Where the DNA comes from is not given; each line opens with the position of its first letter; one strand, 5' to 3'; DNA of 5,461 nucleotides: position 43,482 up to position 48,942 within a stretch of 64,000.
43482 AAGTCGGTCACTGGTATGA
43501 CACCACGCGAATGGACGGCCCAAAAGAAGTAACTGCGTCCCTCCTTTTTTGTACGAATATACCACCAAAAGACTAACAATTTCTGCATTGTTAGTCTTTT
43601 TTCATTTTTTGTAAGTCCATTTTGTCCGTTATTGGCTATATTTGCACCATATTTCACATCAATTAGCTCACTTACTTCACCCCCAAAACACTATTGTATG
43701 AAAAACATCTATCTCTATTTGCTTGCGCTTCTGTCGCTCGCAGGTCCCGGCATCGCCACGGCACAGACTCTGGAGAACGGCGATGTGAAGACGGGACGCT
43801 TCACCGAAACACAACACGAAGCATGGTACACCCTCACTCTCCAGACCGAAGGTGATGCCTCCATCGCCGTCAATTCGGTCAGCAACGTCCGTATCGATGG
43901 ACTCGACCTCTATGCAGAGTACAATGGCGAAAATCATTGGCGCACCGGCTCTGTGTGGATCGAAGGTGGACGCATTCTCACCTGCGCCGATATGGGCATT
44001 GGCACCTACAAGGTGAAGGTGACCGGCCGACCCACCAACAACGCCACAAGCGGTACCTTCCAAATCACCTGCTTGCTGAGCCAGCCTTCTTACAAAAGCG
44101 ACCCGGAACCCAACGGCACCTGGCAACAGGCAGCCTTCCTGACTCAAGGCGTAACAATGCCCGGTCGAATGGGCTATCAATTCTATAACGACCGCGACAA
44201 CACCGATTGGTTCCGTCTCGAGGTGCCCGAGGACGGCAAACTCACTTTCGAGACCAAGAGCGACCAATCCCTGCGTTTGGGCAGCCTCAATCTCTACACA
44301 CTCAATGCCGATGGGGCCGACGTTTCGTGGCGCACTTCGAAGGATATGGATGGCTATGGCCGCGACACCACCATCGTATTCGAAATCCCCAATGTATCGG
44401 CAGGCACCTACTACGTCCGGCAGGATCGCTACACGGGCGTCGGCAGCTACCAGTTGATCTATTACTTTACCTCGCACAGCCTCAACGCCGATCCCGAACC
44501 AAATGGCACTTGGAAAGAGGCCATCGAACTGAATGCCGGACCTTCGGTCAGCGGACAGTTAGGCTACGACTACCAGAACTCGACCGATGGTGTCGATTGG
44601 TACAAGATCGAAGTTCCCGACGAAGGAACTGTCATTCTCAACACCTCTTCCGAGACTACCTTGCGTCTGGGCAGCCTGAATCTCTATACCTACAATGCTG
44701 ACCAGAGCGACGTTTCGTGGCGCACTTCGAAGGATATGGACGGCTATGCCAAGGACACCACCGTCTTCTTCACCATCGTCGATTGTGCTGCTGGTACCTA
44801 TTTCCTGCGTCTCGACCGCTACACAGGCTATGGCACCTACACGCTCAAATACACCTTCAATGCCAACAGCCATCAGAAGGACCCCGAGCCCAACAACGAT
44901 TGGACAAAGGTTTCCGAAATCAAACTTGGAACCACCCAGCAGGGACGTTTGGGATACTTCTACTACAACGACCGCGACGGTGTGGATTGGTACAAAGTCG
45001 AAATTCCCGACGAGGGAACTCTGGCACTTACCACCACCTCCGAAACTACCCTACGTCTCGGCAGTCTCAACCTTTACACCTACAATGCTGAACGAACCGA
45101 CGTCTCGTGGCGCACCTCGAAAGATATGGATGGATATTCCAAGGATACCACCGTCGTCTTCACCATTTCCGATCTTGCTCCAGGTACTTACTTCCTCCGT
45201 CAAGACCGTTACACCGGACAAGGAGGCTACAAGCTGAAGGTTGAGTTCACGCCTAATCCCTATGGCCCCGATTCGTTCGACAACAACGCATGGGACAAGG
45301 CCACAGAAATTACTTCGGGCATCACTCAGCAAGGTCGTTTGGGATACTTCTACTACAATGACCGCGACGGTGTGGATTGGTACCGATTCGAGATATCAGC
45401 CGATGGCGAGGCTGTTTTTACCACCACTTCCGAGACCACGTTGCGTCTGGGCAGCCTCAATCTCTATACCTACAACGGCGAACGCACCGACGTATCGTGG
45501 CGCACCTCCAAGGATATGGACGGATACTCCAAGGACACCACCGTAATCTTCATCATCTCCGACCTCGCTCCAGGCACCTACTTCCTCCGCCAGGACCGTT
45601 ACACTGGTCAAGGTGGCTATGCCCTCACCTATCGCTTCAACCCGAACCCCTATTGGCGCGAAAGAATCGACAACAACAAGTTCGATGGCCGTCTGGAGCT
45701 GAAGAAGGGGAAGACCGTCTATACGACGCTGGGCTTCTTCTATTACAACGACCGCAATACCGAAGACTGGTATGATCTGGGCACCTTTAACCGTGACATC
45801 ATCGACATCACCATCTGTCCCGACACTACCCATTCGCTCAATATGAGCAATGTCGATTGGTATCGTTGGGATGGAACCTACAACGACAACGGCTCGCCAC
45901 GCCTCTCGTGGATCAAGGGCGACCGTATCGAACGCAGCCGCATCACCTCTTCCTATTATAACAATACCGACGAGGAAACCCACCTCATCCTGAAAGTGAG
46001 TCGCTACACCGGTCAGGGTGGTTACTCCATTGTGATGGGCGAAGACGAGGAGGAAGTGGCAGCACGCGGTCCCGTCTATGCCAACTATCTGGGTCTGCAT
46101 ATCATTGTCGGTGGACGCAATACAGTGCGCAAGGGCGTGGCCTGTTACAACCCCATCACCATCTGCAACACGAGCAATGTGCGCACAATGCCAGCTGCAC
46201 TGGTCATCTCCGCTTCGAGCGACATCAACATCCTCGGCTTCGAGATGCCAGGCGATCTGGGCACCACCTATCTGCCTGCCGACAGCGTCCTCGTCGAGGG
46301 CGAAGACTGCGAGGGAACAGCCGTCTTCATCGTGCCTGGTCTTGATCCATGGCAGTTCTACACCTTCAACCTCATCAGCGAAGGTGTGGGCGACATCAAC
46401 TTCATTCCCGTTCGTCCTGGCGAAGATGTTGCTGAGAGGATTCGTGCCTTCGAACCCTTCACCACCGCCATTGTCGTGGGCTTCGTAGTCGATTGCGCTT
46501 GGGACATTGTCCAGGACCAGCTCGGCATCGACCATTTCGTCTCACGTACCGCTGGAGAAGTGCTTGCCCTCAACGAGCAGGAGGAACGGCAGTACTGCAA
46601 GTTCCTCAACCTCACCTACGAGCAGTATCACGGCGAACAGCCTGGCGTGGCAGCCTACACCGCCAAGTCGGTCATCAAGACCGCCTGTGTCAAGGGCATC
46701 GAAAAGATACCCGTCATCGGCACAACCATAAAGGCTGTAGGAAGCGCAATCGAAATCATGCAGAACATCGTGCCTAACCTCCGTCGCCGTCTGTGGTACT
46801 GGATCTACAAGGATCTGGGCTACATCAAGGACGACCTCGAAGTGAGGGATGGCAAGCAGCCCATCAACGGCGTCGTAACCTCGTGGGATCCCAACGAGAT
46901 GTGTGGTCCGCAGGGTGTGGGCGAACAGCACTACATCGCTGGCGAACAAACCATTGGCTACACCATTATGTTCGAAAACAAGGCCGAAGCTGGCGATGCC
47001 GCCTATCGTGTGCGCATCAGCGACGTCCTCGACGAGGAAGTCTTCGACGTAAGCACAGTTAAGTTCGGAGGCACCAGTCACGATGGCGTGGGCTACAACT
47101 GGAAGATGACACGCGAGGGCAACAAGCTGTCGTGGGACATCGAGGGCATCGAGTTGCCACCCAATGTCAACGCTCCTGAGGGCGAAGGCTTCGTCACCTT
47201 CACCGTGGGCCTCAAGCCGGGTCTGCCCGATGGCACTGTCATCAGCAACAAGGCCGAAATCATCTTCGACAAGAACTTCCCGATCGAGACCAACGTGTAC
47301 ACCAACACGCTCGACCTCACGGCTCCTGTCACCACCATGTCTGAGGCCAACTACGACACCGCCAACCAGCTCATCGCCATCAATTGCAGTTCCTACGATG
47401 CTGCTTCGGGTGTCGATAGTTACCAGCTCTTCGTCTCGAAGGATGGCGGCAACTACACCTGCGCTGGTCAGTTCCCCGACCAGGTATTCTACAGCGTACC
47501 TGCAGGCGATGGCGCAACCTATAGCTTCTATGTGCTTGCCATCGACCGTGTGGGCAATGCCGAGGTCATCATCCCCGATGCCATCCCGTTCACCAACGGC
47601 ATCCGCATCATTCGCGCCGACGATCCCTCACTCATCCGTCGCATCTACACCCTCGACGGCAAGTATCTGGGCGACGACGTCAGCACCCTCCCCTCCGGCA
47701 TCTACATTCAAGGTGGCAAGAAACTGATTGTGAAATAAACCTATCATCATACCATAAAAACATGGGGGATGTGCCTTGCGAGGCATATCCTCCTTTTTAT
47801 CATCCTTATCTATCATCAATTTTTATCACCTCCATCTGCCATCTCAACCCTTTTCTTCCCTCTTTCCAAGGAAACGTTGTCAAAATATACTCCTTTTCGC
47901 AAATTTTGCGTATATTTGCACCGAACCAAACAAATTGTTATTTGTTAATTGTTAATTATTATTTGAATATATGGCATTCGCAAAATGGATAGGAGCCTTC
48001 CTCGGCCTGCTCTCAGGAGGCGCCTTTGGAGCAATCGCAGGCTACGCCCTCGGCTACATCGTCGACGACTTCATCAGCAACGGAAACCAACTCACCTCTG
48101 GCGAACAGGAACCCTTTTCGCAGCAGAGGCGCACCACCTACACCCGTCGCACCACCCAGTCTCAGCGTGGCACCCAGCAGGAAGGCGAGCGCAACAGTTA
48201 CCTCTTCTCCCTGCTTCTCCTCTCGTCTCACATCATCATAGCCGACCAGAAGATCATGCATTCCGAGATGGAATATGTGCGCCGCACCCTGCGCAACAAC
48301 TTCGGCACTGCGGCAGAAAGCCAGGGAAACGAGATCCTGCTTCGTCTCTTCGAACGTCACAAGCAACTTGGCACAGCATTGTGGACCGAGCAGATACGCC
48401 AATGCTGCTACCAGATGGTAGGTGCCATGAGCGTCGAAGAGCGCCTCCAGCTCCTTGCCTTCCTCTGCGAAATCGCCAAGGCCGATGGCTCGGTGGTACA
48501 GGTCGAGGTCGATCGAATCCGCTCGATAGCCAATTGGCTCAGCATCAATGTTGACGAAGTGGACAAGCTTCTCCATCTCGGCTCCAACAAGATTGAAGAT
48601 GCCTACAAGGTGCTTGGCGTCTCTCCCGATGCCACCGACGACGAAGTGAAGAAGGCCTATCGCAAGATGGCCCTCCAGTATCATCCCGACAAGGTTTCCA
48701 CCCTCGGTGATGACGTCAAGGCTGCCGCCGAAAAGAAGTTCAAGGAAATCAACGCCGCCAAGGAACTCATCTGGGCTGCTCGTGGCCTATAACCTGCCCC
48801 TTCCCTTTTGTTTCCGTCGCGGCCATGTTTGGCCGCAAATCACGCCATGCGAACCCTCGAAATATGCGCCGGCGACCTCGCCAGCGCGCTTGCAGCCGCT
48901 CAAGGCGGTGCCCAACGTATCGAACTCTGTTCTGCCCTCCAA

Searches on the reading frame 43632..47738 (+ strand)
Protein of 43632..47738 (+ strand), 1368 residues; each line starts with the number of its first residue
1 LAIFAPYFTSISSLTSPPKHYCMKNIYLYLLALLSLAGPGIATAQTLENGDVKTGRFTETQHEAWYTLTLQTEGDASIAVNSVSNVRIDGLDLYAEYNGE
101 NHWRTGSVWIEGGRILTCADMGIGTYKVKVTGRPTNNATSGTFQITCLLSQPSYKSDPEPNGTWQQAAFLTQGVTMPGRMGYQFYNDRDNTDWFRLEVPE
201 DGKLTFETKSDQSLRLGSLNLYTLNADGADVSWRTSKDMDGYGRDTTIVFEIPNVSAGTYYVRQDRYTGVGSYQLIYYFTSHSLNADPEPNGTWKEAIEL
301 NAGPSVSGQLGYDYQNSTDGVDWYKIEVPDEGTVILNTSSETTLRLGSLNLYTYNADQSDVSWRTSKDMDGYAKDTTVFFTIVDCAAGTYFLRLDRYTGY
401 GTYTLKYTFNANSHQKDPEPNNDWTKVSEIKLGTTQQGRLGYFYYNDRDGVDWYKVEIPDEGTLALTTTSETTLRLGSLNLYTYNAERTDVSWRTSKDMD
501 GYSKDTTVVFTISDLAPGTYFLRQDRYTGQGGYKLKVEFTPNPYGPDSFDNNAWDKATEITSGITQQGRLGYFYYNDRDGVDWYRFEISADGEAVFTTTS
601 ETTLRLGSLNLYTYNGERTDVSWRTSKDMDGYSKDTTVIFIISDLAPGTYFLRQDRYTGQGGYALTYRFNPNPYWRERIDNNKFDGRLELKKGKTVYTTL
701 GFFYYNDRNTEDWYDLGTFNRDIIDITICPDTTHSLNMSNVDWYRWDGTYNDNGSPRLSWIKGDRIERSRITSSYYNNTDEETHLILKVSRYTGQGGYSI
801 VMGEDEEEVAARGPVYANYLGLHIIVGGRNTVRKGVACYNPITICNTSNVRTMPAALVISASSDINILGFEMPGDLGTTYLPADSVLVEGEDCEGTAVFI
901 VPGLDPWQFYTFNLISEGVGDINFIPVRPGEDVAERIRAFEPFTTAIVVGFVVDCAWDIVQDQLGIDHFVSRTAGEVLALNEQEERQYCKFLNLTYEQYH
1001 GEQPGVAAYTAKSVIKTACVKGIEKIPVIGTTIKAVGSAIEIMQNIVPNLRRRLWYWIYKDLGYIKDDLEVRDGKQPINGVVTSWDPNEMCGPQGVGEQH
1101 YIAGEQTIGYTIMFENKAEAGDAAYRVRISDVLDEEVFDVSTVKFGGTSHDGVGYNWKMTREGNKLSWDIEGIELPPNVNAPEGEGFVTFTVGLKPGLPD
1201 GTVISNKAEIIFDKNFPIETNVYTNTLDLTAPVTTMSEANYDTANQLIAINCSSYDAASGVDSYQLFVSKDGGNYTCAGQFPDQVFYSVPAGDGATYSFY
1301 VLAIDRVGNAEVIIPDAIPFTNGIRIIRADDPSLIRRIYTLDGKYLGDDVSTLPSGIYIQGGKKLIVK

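Call 22: search_protein_families(library=pfam, proteins=[window:43632-47738:+])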
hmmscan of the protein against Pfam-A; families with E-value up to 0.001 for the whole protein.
window:43632-47738:+ (1368 aa): 3 families
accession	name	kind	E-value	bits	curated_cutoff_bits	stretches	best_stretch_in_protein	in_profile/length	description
PF24595.1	DUF7619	-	1.1e-27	97.1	27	1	1086-1226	1-133/133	Domain of unknown function (DUF7619)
PF04151.21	PPC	-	3.1e-22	79.7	25.9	3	451-523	2-67/70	Bacterial pre-peptidase C-terminal domain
PF19106.5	DUF5793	-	1.6e-05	25.6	25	0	475-522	41-87/157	Family of unknown function (DUF5793)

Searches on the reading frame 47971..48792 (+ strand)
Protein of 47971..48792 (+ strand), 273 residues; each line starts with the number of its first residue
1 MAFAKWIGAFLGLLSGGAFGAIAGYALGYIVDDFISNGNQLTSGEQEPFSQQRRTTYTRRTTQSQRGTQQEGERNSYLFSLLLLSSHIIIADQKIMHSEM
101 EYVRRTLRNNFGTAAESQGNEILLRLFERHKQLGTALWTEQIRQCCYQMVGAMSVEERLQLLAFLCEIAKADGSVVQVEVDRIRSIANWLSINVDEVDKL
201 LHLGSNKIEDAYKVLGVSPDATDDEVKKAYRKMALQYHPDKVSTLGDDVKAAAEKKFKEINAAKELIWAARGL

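Call 22: search_protein_families(library=pfam, proteins=[window:47971-48792:+])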
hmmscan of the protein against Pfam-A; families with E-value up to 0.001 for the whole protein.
window:47971-48792:+ (273 aa): 4 families
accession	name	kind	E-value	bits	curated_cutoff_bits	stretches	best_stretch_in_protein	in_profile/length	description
PF00226.36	DnaJ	-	2.1e-18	66.6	27.8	1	210-266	1-52/63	DnaJ domain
PF05099.18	TerB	-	3.8e-14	53.4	24.4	1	82-199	5-115/118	Tellurite resistance protein TerB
PF13446.11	RPT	-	0.00028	21.1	28.2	1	208-233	2-27/59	A repeated domain in UCH-protein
PF15612.11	WHIM1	-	0.0003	20.7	19.1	1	151-169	17-35/46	WSTF, HB1, Itc1p, MBD9 motif 1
